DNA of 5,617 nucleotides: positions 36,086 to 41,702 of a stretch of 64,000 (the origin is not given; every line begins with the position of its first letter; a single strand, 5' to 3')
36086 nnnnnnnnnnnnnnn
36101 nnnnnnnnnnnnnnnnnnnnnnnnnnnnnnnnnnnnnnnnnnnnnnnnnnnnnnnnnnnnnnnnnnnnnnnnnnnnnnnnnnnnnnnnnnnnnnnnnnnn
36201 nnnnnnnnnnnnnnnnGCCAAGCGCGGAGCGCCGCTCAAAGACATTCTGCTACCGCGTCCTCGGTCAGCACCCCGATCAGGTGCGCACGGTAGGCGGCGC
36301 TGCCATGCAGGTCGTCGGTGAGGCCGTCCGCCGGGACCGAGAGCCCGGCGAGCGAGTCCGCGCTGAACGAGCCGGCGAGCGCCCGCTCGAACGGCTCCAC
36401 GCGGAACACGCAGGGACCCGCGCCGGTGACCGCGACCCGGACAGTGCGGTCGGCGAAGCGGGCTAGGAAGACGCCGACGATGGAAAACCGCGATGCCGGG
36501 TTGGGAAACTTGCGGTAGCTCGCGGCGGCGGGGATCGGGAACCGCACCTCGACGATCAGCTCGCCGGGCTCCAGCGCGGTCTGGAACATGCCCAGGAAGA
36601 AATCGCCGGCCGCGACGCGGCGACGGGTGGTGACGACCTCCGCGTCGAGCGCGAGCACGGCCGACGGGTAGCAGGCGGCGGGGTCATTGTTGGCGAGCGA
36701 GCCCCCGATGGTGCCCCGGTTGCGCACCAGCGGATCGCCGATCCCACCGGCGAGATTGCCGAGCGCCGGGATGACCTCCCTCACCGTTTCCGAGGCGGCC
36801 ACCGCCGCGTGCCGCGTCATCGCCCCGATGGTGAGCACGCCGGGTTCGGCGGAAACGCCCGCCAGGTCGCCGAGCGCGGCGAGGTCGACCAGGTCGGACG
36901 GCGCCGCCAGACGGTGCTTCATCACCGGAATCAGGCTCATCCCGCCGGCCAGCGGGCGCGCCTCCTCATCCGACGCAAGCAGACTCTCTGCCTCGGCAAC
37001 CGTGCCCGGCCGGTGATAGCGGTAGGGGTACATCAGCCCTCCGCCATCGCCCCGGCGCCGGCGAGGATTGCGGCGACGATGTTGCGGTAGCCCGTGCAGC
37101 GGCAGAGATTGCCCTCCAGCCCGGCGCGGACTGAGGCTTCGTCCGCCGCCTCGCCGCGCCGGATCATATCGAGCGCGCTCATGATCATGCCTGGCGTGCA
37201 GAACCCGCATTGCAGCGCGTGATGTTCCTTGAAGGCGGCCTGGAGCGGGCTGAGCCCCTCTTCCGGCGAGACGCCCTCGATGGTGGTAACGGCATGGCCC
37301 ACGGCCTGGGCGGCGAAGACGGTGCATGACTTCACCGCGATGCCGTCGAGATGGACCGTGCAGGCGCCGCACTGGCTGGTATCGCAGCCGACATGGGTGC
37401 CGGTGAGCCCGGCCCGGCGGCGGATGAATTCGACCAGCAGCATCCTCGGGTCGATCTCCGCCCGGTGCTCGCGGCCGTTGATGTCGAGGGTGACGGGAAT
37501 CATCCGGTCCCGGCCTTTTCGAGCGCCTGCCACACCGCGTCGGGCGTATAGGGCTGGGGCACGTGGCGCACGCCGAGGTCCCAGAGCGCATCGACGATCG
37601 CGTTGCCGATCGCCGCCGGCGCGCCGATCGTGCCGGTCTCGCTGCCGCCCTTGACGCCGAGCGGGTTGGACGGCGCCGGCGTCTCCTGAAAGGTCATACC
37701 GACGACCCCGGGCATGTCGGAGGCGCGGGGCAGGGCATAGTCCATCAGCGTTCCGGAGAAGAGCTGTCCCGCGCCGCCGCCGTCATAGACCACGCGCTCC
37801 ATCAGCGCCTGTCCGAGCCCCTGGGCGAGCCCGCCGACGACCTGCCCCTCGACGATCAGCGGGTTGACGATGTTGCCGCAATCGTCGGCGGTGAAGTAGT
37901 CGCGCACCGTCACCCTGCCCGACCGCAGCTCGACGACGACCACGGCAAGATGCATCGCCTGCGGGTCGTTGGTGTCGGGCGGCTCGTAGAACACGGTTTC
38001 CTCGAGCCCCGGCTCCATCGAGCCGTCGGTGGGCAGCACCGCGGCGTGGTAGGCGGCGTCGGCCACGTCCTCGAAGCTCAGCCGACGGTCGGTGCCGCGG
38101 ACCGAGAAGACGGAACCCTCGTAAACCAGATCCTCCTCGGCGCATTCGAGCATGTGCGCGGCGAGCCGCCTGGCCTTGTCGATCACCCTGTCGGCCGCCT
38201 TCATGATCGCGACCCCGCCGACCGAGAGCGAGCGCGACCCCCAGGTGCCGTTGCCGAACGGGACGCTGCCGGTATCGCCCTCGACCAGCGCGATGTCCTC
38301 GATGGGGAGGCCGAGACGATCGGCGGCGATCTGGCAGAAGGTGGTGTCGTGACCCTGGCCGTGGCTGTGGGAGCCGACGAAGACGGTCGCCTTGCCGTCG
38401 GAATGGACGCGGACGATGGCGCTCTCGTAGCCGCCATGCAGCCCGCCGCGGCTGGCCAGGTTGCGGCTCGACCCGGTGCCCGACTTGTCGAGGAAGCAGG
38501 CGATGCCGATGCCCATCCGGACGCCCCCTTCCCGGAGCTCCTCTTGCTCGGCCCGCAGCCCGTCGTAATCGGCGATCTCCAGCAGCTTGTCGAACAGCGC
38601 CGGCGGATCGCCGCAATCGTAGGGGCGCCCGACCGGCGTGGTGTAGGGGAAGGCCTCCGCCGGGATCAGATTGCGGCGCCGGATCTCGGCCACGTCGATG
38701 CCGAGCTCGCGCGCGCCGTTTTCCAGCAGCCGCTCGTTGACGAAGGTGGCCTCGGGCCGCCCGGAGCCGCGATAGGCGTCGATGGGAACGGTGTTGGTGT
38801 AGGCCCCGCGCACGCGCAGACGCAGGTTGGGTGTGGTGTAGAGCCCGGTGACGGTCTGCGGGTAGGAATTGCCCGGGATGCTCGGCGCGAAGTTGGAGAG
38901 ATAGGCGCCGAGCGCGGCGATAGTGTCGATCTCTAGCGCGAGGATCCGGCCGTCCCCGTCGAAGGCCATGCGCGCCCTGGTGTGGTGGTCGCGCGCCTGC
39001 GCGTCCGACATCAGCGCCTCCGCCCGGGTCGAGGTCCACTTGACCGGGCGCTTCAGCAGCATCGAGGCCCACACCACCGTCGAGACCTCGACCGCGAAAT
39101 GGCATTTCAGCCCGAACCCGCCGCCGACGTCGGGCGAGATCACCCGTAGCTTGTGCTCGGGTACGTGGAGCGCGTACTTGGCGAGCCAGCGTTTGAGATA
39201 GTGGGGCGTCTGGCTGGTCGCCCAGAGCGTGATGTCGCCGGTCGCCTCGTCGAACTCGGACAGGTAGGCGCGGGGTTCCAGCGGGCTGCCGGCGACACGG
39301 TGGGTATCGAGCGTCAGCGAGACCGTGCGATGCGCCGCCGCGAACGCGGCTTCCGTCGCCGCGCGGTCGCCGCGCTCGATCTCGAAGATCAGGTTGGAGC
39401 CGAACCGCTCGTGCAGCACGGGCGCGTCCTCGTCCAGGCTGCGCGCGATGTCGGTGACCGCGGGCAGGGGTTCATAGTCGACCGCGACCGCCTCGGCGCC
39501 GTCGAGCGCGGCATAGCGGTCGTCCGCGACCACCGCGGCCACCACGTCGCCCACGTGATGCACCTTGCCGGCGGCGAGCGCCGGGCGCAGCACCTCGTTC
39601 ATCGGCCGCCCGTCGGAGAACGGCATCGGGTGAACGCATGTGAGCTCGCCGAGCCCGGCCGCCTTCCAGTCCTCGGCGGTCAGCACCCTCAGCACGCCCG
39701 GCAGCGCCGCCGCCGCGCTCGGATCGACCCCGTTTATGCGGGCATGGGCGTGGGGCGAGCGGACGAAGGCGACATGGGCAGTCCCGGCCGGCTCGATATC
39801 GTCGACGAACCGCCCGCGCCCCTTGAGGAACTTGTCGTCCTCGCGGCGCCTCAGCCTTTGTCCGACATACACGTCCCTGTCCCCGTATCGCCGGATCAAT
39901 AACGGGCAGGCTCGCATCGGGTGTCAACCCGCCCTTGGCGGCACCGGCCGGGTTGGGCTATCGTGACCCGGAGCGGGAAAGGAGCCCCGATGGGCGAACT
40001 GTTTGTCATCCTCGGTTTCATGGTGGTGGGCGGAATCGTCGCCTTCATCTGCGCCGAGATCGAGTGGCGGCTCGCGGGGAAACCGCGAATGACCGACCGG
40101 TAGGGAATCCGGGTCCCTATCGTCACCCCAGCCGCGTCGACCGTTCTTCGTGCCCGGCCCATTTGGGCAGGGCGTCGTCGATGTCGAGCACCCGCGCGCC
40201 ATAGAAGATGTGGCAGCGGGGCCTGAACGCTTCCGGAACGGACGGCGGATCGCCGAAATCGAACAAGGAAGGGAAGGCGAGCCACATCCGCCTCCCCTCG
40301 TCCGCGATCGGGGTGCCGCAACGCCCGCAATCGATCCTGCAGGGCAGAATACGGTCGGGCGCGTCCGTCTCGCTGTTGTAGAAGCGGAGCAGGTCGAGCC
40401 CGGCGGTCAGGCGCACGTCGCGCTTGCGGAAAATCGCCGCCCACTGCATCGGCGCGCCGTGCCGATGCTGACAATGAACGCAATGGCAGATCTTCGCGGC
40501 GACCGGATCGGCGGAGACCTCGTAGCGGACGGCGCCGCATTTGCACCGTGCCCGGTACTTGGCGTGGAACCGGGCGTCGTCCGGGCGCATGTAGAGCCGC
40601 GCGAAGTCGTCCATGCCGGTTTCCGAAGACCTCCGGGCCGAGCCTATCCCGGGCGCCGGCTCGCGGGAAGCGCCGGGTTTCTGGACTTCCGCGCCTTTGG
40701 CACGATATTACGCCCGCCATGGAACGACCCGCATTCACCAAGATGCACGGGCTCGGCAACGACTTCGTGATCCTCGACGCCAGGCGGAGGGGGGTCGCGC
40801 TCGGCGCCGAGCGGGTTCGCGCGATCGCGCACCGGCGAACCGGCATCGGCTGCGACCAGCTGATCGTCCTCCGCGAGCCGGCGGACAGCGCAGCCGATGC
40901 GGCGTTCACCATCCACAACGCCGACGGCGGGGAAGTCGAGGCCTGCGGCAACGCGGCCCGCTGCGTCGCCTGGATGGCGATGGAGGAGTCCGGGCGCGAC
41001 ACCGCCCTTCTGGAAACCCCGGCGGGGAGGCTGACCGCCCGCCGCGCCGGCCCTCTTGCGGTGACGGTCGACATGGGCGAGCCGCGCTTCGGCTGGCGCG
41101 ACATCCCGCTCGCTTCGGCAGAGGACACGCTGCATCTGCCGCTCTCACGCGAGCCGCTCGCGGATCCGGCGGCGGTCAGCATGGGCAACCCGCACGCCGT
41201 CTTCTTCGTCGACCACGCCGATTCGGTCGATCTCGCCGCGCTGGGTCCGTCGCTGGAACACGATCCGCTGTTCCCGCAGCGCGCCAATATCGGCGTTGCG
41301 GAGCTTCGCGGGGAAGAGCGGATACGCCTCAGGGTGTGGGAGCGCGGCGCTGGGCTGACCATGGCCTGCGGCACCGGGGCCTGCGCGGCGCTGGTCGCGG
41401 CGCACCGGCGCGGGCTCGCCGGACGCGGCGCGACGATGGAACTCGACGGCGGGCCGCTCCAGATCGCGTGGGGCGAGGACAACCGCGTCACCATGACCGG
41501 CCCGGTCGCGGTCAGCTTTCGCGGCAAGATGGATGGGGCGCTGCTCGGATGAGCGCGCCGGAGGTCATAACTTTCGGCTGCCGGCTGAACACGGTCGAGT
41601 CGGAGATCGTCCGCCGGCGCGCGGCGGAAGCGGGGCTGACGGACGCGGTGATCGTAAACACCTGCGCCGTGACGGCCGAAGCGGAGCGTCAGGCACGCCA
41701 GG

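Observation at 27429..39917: Candidate N-heterocycle (hydroxypyridine-type) catabolic island combining two Mo-hydroxylases, a Rieske alpha/beta oxygenase, a NicX-like ring-cleavage enzyme and deformylase-like hydrolases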

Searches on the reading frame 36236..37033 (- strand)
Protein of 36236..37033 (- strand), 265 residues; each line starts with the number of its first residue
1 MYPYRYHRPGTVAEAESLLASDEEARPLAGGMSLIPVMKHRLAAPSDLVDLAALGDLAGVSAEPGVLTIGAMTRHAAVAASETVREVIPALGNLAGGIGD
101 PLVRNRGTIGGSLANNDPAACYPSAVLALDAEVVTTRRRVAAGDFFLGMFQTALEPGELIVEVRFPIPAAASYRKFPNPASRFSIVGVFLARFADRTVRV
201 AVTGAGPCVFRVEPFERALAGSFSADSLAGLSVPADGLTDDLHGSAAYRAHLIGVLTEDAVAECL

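Call 7: search_protein_families(library=pfam, proteins=[window:36236-37033:-], max_evalue=0.01)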
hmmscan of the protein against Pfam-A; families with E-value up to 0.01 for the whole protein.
window:36236-37033:- (265 aa): 2 families
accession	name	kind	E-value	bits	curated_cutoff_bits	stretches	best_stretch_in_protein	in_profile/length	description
PF00941.27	FAD_binding_5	-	3.3e-45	154.4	27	1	4-167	3-169/170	FAD binding domain in molybdopterin dehydrogenase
PF03450.22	CO_deh_flav_C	-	1.8e-05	25.2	25.5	1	172-263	2-101/102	CO dehydrogenase flavoprotein C-terminal domain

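Call 8: search_protein_families(library=ncbifam, proteins=[window:36236-37033:-], max_evalue=0.01)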
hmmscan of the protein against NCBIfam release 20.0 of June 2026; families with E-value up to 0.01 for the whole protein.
window:36236-37033:- (265 aa): 7 families
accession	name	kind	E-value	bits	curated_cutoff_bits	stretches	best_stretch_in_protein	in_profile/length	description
NF041019.1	glyceraldDH_beta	equivalog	6.6e-61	206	350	1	1-263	1-279/280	glyceraldehyde dehydrogenase subunit beta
NF043083.1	XdhB_XDHase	equivalog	4.7e-28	98.2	310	1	5-264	6-283/289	xanthine dehydrogenase subunit XdhB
NF007427.0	PRK09971.1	equivalog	9.3e-25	87.4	287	1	5-217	6-232/292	xanthine dehydrogenase FAD-binding subunit XdhB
TIGR03195.1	4hydrxCoA_B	equivalog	2.9e-22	79.2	404.55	2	3-116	4-117/321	4-hydroxybenzoyl-CoA reductase subunit beta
TIGR02963.1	xanthine_xdhA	equivalog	1.6e-19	69.9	467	1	6-176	195-367/468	xanthine dehydrogenase small subunit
TIGR03199.1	pucC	equivalog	1.6e-12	47.3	306.05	1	9-164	1-155/264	xanthine dehydrogenase subunit C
TIGR03312.1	Se_sel_red_FAD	hypoth_equivalog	1.9e-12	46.9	241.5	1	7-264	5-250/257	molybdopterin-dependent oxidoreductase FAD-binding subunit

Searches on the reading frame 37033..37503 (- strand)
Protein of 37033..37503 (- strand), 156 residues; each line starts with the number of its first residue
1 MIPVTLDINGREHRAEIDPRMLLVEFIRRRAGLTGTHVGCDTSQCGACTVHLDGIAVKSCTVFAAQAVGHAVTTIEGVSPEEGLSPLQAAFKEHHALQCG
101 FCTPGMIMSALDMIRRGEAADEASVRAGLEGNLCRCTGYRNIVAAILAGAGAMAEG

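Call 7: search_protein_families(library=pfam, proteins=[window:37033-37503:-], max_evalue=0.01)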
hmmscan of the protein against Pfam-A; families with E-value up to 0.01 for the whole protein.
window:37033-37503:- (156 aa): 3 families
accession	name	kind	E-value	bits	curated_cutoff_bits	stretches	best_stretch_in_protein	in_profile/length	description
PF01799.25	Fer2_2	-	3.8e-32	110.7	30.3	1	74-146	1-74/75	[2Fe-2S] binding domain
PF00111.32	Fer2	-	1.5e-06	28.5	21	1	7-55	2-50/77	2Fe-2S iron-sulfur cluster binding domain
PF13085.11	Fer2_3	-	0.00035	21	27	1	39-75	51-86/107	2Fe-2S iron-sulfur cluster binding domain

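Call 8: search_protein_families(library=ncbifam, proteins=[window:37033-37503:-], max_evalue=0.01)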
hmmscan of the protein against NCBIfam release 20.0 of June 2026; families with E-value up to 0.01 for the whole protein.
window:37033-37503:- (156 aa): 11 families
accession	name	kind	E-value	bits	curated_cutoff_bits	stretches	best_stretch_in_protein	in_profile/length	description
NF041020.1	glyceraldDH_gamma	equivalog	9.7e-62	207.4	290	1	3-153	12-162/164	glyceraldehyde dehydrogenase subunit gamma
NF043084.2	XdhC_XDHase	equivalog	2.3e-47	160.3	217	1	4-146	3-146/151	xanthine dehydrogenase subunit XdhC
TIGR03193.1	4hydroxCoAred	equivalog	1.2e-46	158.3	257.8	1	5-148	3-146/148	4-hydroxybenzoyl-CoA reductase subunit gamma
TIGR03198.1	pucE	equivalog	2.6e-41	140.6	254.3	1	3-146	3-145/151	xanthine dehydrogenase subunit E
NF045668.1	pterin_aldehy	equivalog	5.8e-40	137.2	1100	1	5-153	4-155/905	molybdopterin-dependent aldehyde oxidoreductase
NF007387.0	PRK09908.1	equivalog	1.1e-39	135.4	212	1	3-147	8-153/159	xanthine dehydrogenase iron sulfur-binding subunit XdhC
NF008514.0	PRK11433.1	equivalog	6.3e-38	130.5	322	1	2-152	51-216/218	aldehyde dehydrogenase iron-sulfur subunit PaoA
TIGR02963.1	xanthine_xdhA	equivalog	8.2e-38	130.2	467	1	14-146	12-154/468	xanthine dehydrogenase small subunit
TIGR03311.1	Se_dep_XDH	equivalog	1.2e-35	122.8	830.45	1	8-154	5-148/848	selenium-dependent xanthine dehydrogenase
TIGR02969.1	mam_aldehyde_ox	subfamily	2.3e-27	94.9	1912.3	1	8-146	7-157/1330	aldehyde oxidase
TIGR03313.1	Se_sel_red_Mo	hypoth_equivalog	0.00092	17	1101.9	1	46-146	41-141/951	molybdopterin-dependent oxidoreductase Mo/Fe-S-binding subunit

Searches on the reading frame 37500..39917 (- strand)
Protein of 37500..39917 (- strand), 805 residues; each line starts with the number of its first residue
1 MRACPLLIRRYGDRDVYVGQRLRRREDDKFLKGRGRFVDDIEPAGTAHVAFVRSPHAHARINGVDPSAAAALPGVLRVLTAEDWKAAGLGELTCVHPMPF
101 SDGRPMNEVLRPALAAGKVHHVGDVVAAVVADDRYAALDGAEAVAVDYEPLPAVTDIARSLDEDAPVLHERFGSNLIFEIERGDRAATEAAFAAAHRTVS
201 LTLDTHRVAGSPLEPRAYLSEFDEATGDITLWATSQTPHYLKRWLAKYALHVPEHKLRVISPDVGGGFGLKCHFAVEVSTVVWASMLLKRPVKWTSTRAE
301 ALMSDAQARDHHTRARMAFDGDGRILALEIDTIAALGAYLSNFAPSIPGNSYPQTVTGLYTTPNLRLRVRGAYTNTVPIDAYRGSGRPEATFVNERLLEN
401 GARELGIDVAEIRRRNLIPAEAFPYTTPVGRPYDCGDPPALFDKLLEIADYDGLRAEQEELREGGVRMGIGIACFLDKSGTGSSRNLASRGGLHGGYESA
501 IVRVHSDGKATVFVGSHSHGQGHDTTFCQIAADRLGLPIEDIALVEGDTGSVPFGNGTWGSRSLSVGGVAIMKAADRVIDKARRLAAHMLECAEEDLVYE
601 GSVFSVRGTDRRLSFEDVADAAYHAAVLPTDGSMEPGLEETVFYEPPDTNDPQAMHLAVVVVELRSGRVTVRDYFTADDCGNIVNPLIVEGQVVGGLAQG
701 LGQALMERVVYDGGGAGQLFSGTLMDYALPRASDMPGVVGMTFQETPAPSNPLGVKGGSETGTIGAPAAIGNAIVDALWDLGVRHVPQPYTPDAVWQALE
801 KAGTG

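Call 7: search_protein_families(library=pfam, proteins=[window:37500-39917:-], max_evalue=0.01)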
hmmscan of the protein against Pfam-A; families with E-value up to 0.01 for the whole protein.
window:37500-39917:- (805 aa): 3 families
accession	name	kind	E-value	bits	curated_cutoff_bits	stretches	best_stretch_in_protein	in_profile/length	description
PF20256.3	MoCoBD_2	-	1.1e-85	288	27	1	444-736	1-283/283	Molybdopterin cofactor-binding domain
PF02738.23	MoCoBD_1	-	5.3e-73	245.6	27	1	168-417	1-244/244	Molybdopterin cofactor-binding domain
PF01315.27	Ald_Xan_dh_C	-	4.2e-26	91.8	31.3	1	33-152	2-110/110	Aldehyde oxidase and xanthine dehydrogenase, a/b hammerhead domain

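Call 8: search_protein_families(library=ncbifam, proteins=[window:37500-39917:-], max_evalue=0.01)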
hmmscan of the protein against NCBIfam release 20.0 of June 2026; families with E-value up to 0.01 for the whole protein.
window:37500-39917:- (805 aa): 13 families
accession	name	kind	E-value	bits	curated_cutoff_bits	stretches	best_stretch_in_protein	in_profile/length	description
TIGR02416.1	CO_dehy_Mo_lg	equivalog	3.3e-188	627.4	991.15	1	26-798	1-770/770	aerobic carbon-monoxide dehydrogenase large subunit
NF041018.1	glyceraldDH_alpha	equivalog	1.5e-183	612.1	790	1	17-795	2-740/741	glyceraldehyde dehydrogenase subunit alpha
NF040766.1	CODH_aero_grp5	exception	5.3e-167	557.3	950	1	17-795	4-781/785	aerobic carbon-monoxide dehydrogenase large subunit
NF043082.1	XdhA_XDHase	equivalog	4.7e-113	378.8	780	1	18-803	1-756/758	xanthine dehydrogenase subunit XdhA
TIGR03194.1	4hydrxCoA_A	equivalog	2.4e-112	376.7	994.55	1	32-799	11-746/746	4-hydroxybenzoyl-CoA reductase subunit alpha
NF007426.0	PRK09970.1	equivalog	1.5e-108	363.9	916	1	17-803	5-759/761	xanthine dehydrogenase molybdenum-binding subunit XdhA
NF045668.1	pterin_aldehy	equivalog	2.8e-78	263.9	1100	1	43-800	203-905/905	molybdopterin-dependent aldehyde oxidoreductase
TIGR03313.1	Se_sel_red_Mo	hypoth_equivalog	2.9e-76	256.9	1101.9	2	183-801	359-951/951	molybdopterin-dependent oxidoreductase Mo/Fe-S-binding subunit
TIGR03196.1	pucD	equivalog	4.2e-71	240.4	783.65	1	19-778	4-740/763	xanthine dehydrogenase subunit D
TIGR02965.1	xanthine_xdhB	equivalog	1.4e-67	228.5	849.5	1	23-746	6-696/758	xanthine dehydrogenase molybdopterin binding subunit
TIGR03311.1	Se_dep_XDH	equivalog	9.8e-61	205.9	830.45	2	17-592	161-688/848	selenium-dependent xanthine dehydrogenase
NF041671.1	peri_hyde_PaoC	equivalog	3.3e-52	177.8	1180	1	16-799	16-731/735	aldehyde oxidoreductase molybdenum-binding subunit PaoC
TIGR02969.1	mam_aldehyde_ox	subfamily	1.4e-32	112.2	1912.3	2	33-580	591-1100/1330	aldehyde oxidase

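Call 58: search_solved_structures(query=window:37500-39917:-, max_evalue=1e-30)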
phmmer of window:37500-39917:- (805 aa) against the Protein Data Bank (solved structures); distinct sequences matched with E-value up to 1e-30: 33.
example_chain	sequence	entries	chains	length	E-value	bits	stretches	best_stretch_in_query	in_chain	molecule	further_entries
8uem_A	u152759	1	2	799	2.7e-165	555.3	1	21-802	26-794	Carbon monoxide dehydrogenase (Large chain), CoxL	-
1ffu_B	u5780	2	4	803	1.3e-160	539.8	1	21-801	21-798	CUTL, MOLYBDOPROTEIN OF CARBON MONOXIDE DEHYDROGENASE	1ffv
1zxi_B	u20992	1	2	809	4.3e-149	501.8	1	18-803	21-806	Carbon monoxide dehydrogenase large chain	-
1n5w_B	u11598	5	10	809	6.2e-149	501.2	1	18-803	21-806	Carbon monoxide dehydrogenase large chain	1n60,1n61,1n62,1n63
1t3q_B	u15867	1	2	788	1.8e-143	483.1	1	18-800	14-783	quinoline 2-oxidoreductase large subunit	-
7dqx_A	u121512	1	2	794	5.2e-125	422.1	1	12-797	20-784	6-hydroxypseudooxynicotine dehydrogenase complex subunit gamma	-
4zoh_A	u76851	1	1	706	1.5e-108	367.7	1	114-776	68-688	Putative oxidoreductase molybdopterin-binding subunit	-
1rm6_A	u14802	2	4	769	3.5e-74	254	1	30-800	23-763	4-hydroxybenzoyl-CoA reductase alpha subunit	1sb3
1dgj_A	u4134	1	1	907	2.3e-47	165.3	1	43-587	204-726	ALDEHYDE OXIDOREDUCTASE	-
1sij_A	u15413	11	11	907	1.6e-46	162.5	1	43-580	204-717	Aldehyde oxidoreductase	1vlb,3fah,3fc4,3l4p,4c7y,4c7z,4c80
2w55_B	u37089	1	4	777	5.9e-40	140.8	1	27-801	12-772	XANTHINE DEHYDROGENASE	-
1jro_B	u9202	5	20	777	8.1e-40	140.3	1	27-801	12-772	xanthine dehydrogenase, chain B | XANTHINE DEHYDROGENASE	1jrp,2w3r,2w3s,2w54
3hrd_A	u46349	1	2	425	2.9e-37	131.9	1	31-416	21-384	Nicotinate dehydrogenase large molybdopterin subunit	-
3sr6_C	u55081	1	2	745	1.1e-32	116.8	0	33-736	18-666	Xanthine dehydrogenase/oxidase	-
3etr_C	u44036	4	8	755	1.1e-32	116.7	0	33-736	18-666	Xanthine dehydrogenase/oxidase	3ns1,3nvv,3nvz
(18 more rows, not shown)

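Call 69: search_dna_similar(query=window:37500-39917:-, collection=plasmids, mode=protein, max_rows=25, max_evalue=1e-100)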
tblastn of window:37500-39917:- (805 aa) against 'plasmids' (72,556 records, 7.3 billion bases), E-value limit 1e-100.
Records with a match: 188; places in all: 205; records where one place covers at least 80% of the query: 187.
Best place of each record, by identity: <60% 188.
By first word of the organism name: Pseudosulfitobacter 41; Sinorhizobium 14; Azospirillum 13; Rhizobium 10; Bacillus 9; Arthrobacter 8; Phaeobacter 7; Bradyrhizobium 6; Ralstonia 5; Paraburkholderia 5; and 46 more.
By predicted mobility (MOB-suite, as given by PLSDB): non-mobilizable 121; conjugative 52; mobilizable 15.
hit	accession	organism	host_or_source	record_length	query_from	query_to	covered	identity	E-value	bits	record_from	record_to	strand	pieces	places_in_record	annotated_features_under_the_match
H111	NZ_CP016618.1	Microvirga ossetica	Vicia alpestris,cell culture,nodules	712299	18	802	98%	48.5%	0e+0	620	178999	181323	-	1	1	xanthine dehydrogenase family protein molybdopterin-binding subunit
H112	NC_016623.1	Azospirillum lipoferum 4B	-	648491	18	802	98%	47.3%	0e+0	629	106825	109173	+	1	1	xanthine dehydrogenase family protein molybdopterin-binding subunit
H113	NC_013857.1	Azospirillum sp. B510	-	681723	2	802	100%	46.3%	0e+0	625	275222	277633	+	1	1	xanthine dehydrogenase family protein molybdopterin-binding subunit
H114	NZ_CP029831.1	Azospirillum ramasamyi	single cell,Cow dung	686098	18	802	98%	47.1%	0e+0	626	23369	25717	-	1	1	xanthine dehydrogenase family protein molybdopterin-binding subunit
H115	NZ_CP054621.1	Azospirillum oryzae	cell culture,soil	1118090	18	802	98%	46.9%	0e+0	626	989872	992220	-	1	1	record has no annotation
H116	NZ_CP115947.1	Ralstonia solanacearum MolK2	Musa sp.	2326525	18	802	98%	46.6%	0e+0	617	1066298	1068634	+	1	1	record has no annotation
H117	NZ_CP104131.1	Sinorhizobium sp. K101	Phaseolus vulgaris,cell ...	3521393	18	802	98%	46.5%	0e+0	608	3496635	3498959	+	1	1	none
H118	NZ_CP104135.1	Sinorhizobium sp. C101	Phaseolus vulgaris,cell ...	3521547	18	802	98%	46.5%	0e+0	608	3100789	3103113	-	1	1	none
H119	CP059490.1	Ralstonia solanacearum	Casuarina equisetifolia,plant ...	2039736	18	802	98%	46.5%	4e-168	619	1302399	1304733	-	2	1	none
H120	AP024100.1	Ralstonia solanacearum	-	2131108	18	802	98%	46.4%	0e+0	611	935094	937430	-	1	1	carbon monoxide dehydrogenase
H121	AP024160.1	Ralstonia solanacearum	Zingiber officinale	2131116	18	802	98%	46.4%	0e+0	611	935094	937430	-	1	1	carbon monoxide dehydrogenase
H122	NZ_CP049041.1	Pseudohalocynthiibacter aestuariivivens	pure culutre,Seawater recirculating ...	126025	18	803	98%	46.3%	0e+0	597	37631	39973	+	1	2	xanthine dehydrogenase family protein molybdopterin-binding subunit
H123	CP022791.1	Ralstonia solanacearum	Solanum tuberosum,single cell,Potato ...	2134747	18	802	98%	46.2%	0e+0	608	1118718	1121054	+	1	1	carbon monoxide dehydrogenase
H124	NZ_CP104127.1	Sinorhizobium sp. M103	Phaseolus vulgaris,cell ...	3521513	18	802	98%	46.1%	7e-165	608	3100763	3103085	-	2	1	none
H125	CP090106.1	Sinorhizobium meliloti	Medicago,Cell culture,Plant nodule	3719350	18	802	98%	46.1%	0e+0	606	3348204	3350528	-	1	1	xanthine dehydrogenase family protein molybdopterin-binding subunit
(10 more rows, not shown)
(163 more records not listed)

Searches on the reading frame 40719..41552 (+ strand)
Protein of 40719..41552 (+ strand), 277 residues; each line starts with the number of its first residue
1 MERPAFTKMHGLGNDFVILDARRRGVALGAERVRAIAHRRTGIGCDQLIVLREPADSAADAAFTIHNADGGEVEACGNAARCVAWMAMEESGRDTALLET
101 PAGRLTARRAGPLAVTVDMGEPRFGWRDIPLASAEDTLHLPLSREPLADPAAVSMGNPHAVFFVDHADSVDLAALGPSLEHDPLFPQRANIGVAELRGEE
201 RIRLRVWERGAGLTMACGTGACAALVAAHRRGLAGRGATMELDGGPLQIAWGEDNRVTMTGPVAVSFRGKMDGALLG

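Call 12: search_protein_families(library=pfam, proteins=[window:40719-41552:+], max_evalue=0.001)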
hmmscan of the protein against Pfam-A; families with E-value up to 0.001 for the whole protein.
window:40719-41552:+ (277 aa): 1 family
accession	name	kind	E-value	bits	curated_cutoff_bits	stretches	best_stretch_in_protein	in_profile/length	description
PF01678.24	DAP_epimerase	-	2.6e-53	179.7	34.7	2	152-263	2-118/121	Diaminopimelate epimerase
